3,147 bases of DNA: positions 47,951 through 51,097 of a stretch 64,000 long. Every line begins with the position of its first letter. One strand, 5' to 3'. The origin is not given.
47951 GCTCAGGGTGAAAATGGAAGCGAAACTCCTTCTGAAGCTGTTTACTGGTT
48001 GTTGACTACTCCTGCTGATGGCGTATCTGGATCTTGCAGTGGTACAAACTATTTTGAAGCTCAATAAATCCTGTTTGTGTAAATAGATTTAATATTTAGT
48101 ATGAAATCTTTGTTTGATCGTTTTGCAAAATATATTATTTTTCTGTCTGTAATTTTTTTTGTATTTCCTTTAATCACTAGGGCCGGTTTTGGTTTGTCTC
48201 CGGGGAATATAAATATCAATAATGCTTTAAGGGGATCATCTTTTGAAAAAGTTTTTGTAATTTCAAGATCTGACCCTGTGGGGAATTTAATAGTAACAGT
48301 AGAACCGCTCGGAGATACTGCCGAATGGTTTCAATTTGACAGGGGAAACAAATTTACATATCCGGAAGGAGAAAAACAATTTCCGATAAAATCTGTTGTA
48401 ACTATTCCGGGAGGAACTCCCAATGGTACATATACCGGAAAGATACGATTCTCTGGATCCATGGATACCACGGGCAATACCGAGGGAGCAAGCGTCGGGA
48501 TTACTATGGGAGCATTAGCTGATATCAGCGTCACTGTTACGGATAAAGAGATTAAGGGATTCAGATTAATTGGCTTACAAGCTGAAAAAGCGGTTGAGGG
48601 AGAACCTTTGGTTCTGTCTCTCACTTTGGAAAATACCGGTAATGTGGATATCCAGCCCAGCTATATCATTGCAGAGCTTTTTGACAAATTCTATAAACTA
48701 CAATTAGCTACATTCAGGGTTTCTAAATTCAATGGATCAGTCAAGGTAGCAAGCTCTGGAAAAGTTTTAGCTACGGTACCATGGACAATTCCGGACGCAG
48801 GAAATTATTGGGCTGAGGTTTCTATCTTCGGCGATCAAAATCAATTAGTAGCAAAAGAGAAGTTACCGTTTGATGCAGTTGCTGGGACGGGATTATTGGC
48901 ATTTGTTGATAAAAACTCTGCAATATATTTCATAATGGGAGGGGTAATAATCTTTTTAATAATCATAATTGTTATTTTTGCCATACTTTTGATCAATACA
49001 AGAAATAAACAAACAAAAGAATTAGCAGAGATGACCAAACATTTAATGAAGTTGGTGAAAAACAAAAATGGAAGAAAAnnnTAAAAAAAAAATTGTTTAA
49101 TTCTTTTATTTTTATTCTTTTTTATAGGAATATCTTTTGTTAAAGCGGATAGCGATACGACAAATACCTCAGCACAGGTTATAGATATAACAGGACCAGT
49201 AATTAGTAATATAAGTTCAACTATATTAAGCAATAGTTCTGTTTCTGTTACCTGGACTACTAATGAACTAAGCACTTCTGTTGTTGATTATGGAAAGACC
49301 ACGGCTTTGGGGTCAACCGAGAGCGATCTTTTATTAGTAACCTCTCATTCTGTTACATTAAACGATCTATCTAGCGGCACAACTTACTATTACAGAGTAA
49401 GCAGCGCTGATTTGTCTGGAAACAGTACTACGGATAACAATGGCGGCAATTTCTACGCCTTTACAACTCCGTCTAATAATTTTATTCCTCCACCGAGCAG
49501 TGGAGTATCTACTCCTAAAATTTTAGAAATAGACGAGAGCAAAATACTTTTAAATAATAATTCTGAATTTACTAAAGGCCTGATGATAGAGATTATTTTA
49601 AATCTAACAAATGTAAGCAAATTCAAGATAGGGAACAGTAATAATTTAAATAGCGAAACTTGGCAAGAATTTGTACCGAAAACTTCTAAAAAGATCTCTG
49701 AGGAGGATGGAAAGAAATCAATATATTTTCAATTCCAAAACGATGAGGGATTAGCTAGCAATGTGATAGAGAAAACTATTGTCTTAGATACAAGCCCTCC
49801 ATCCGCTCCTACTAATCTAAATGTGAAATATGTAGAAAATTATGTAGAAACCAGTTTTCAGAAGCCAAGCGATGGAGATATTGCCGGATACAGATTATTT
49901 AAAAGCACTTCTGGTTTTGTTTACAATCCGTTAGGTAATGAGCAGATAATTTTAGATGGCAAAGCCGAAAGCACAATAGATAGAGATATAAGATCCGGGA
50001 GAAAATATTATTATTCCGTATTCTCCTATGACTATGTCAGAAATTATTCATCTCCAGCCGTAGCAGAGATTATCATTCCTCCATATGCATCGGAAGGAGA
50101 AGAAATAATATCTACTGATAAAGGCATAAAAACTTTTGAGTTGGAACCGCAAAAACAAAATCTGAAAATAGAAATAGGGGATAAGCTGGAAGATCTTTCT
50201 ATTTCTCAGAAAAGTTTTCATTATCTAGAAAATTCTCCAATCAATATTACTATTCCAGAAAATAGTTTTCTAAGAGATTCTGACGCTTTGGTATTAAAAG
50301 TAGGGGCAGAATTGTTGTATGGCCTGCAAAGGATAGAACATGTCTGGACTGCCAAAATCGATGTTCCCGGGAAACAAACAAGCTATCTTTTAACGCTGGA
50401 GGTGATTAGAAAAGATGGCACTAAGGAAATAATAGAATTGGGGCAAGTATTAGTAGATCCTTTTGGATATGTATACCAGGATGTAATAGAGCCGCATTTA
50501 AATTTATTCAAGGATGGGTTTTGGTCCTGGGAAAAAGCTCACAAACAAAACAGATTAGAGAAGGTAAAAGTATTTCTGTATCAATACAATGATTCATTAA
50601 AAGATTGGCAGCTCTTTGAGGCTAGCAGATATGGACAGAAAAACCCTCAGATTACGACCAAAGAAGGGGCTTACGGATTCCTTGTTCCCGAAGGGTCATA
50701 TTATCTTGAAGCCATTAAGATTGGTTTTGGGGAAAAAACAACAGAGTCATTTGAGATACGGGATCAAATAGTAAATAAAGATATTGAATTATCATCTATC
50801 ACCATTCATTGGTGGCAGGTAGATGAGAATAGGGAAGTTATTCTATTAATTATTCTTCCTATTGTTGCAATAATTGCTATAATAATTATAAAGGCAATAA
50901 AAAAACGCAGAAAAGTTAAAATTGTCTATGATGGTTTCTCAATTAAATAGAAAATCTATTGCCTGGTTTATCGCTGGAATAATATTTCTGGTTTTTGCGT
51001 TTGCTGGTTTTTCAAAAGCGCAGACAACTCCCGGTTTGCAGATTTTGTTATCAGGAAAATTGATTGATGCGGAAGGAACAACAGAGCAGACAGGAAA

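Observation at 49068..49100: A10 tract separates the start codon from the body of a large FN3 surface protein (phase variation, programmed slippage or sequencing error)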

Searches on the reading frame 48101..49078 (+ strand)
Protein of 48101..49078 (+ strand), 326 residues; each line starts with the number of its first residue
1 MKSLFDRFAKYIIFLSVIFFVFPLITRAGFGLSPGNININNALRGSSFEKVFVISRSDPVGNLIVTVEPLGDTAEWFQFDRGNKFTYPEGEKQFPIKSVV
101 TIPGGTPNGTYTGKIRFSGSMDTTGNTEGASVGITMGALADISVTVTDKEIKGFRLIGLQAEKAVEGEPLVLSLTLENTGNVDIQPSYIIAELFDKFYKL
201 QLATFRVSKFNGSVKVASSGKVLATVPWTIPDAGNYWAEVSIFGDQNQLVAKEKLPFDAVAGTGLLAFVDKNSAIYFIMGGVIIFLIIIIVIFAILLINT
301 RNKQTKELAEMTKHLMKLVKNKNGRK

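Call 9: search_protein_families(library=pfam, proteins=[window:48101-49078:+], max_evalue=0.01)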
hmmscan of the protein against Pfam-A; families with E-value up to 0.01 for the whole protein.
window:48101-49078:+ (326 aa): 1 family
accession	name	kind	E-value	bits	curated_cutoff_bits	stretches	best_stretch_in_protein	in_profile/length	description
PF02699.20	YajC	-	0.0015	18.8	28.2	1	283-316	3-36/78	Preprotein translocase subunit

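Call 66: search_protein_families(library=ncbifam, proteins=[window:48101-49078:+], max_evalue=0.01)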
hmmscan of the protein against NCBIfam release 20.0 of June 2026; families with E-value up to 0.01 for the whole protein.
window:48101-49078:+ (326 aa): 1 family
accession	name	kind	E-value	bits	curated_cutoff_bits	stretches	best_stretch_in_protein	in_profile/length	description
TIGR02976.1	phageshock_pspB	equivalog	0.0055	17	51.7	1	274-321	2-49/75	envelope stress response membrane protein PspB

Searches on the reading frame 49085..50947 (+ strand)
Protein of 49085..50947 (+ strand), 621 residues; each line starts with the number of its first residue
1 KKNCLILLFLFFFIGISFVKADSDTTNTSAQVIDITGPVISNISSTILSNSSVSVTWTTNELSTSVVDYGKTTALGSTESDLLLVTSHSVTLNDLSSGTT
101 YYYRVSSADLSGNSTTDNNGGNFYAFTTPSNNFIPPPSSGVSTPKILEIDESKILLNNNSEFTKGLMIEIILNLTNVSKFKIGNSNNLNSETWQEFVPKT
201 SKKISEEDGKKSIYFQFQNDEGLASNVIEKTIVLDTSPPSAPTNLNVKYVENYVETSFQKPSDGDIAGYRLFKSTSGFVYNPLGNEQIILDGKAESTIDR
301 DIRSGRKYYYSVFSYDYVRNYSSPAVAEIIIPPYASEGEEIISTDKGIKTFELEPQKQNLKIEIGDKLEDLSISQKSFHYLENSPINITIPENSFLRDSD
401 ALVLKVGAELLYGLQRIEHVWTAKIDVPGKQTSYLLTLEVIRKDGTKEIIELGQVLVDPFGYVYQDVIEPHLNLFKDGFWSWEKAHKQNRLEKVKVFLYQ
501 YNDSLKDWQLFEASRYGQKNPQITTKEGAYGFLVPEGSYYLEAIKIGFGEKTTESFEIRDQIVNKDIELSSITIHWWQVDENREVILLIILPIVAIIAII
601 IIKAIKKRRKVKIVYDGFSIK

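Call 9: search_protein_families(library=pfam, proteins=[window:49085-50947:+], max_evalue=0.01)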
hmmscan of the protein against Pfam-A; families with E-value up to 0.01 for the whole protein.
window:49085-50947:+ (621 aa): 3 families
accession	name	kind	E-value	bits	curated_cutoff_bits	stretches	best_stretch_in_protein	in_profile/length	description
PF16656.11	Pur_ac_phosph_N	-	3.5e-07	31.1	30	1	43-109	6-82/93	Purple acid Phosphatase, N-terminal domain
PF00041.27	fn3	-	4.3e-06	27.3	25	1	41-108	4-69/84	Fibronectin type III domain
PF16655.11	PhoD_N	-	0.0023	18.9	30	0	49-109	26-80/90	PhoD-like phosphatase, N-terminal domain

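Call 20: find_related_loci(query=A1, collection=genome_contigs, flank=3000)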
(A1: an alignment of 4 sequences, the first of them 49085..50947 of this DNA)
Query A1 (621 aa) in genome_contigs; peptide patterns used: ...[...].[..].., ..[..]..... (x = any residue, [..] = any of these).
167 stretches matched a pattern; 15 encode a relative of the query (tblastn E <= 1e-3); 15 distinct loci.
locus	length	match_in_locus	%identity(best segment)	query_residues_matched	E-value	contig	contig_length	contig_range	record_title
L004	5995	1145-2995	78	4-621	0e+0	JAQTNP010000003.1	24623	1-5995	MAG: Candidatus Paceibacterota bacterium isolate STA_67 NODE_3812_length_24623_cov_2.896514_Sandtown_A, whole genome sho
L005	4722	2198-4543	54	28-156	9e-27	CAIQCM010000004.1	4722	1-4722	uncultured bacterium isolate T8_bin-506 genome assembly, contig: bin-506:004/160, whole genome shotgun sequence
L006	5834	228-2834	54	31-148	1e-25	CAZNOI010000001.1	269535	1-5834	MAG TPA_asm: uncultured Dehalococcoidia bacterium isolate binchicken_co17_467 genome assembly, contig: NODE_44_length_26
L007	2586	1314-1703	40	14-128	9e-18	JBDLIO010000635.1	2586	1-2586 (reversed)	MAG: Acidobacteriota bacterium isolate MAG033 MAG033_635, whole genome shotgun sequence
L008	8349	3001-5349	45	32-129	3e-17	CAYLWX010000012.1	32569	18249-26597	MAG TPA_asm: uncultured Bdellovibrionales bacterium isolate SRP090828_co2_165 genome assembly, contig: NODE_470_length_3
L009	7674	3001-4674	45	23-151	8e-17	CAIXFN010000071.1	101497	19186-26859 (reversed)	MAG: uncultured Pedosphaera sp. isolate Umea2p3_bin-0208 genome assembly, contig: bin-0208:071/118, whole genome shotgun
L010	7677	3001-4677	39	14-136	6e-16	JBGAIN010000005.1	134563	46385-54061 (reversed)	MAG: Limisphaerales bacterium isolate MAG_MBR_H125.5 MBRH125-5_opera_contig_720, whole genome shotgun sequence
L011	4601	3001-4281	27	18-325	2e-15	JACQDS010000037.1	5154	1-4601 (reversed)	MAG: Candidatus Azambacteria bacterium isolate NC_groundwater_1001_Pr1_S-0.65um_41_7 Montesol18_Sp65_coassembly_scaffold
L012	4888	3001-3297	42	29-128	4e-15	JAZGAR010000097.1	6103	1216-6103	MAG: Thermoplasmata archaeon isolate SCS1bin.31 SCS1bin.31_99, whole genome shotgun sequence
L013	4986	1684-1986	36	28-128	3e-12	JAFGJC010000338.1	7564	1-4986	MAG: candidate division CSSED10-310 bacterium isolate Zod_Metabat.252 k87_9279758, whole genome shotgun sequence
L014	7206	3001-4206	39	29-156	6e-12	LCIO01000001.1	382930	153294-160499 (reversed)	MAG: Candidatus Wolfebacteria bacterium GW2011_GWA1_44_24 UW50_C0001, whole genome shotgun sequence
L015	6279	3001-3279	34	40-137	2e-11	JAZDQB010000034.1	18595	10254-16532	MAG: Candidatus Woesearchaeota archaeon isolate MEGAHIT-group-0.97 k141_16838258, whole genome shotgun sequence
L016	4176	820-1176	35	7-147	5e-11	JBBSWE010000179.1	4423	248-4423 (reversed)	MAG: Nanoarchaeota archaeon isolate H52-bin155_1 H52_bin155_1_000000000179, whole genome shotgun sequence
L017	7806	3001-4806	33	32-148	2e-10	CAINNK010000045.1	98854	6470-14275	uncultured bacterium isolate AM_bin-0953 genome assembly, contig: bin-0953:45/46, whole genome shotgun sequence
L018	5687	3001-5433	37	34-146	1e-9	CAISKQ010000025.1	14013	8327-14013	uncultured bacterium isolate LJ_bin-4100 genome assembly, contig: bin-4100:25/67, whole genome shotgun sequence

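Call 21: find_related_loci(query=A1, collection=metagenome_contigs, flank=3000)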
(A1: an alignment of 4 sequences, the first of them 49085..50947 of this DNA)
Query A1 (621 aa) in metagenome_contigs; peptide patterns used: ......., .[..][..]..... (x = any residue, [..] = any of these).
323 stretches matched a pattern; 9 encode a relative of the query (tblastn E <= 1e-3); 9 distinct loci.
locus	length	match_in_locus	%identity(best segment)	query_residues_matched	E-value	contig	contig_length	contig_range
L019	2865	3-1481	100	129-621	0e+0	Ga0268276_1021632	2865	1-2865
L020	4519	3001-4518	79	4-510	0e+0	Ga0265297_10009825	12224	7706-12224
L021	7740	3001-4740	56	5-583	0e+0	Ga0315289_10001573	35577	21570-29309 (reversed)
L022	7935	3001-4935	46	15-157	3e-19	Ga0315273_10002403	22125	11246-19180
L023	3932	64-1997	46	15-157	2e-19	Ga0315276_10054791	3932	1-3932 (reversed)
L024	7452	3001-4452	42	21-312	3e-18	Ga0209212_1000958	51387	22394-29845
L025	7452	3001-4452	42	21-312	3e-18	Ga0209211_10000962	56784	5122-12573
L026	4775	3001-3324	36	28-134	1e-14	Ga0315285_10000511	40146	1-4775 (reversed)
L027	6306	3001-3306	37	29-129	4e-14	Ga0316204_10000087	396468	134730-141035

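Call 65: search_solved_structures(query=window:49085-50947:+, max_evalue=0.01)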
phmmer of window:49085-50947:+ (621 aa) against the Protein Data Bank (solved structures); distinct sequences matched with E-value up to 0.01: 0.
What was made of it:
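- Tried and rejected: There is no PDB sequence match (call 65).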

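Call 66: search_protein_families(library=ncbifam, proteins=[window:49085-50947:+], max_evalue=0.01)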
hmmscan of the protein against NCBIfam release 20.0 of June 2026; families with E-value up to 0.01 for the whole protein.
window:49085-50947:+ (621 aa): 1 family
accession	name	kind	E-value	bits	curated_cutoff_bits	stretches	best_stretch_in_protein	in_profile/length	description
NF045522.1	MXAN_2561_fam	equivalog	0.0004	20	150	0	26-117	156-250/304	MXAN_2561 family MXYO-CTERM-anchored protein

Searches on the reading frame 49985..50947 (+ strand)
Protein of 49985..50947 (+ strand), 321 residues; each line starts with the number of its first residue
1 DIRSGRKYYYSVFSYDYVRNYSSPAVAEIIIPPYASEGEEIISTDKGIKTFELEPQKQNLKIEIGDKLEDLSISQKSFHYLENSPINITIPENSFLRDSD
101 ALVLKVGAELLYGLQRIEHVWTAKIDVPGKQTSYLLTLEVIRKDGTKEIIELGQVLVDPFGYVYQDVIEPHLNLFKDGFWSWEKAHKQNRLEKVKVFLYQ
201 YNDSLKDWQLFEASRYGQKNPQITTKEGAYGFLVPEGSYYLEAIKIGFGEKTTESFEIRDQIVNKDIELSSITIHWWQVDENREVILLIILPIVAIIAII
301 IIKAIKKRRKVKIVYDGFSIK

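Call 33: find_homologous_proteins(query=A2, max_evalue=0.01)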
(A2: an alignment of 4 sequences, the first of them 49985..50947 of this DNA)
Query A2 (4 sequences) (321 aa, profile of the alignment): 4 proteins with E <= 0.01 among 7474 candidates.
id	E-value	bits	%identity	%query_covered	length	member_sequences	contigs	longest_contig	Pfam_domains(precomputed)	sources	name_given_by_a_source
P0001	1.4e-187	641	100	100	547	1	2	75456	-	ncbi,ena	-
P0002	1.6e-186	637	82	100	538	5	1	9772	-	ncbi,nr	ncbi:MAG: hypothetical protein PHS27_02105 [Candidatus Pacebacteria bacterium]|nr:hypothetical prote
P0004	4.8e-173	593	59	88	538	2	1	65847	-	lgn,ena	-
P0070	2.3e-44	170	31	88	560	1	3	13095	PF16656.12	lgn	-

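Call 34: find_encoding_contigs(protein=P0070, flank=4000)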
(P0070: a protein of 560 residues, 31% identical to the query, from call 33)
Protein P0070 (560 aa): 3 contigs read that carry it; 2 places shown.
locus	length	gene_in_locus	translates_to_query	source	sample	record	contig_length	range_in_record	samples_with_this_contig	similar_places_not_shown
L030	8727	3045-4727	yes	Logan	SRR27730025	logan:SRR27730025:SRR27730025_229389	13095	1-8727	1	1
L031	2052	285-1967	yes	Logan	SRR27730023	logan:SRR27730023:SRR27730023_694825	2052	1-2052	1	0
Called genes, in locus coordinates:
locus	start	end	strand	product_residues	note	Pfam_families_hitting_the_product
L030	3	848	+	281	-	?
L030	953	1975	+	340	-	-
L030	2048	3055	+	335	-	-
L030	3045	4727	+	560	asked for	PF16656:Pur_ac_phosph_N (faint)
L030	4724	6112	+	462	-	-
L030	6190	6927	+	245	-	PF00801:PKD (weak), PF18911:PKD_4 (weak)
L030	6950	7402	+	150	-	PF00801:PKD (weak), PF18911:PKD_4 (weak)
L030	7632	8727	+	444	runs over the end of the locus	PF13506:Glyco_transf_21, PF13641:Glyco_tranf_2_3, PF00535:Glycos_transf_2, PF13632:Glyco_trans_2_3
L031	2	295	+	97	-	?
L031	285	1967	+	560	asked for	PF16656:Pur_ac_phosph_N (faint)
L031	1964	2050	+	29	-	?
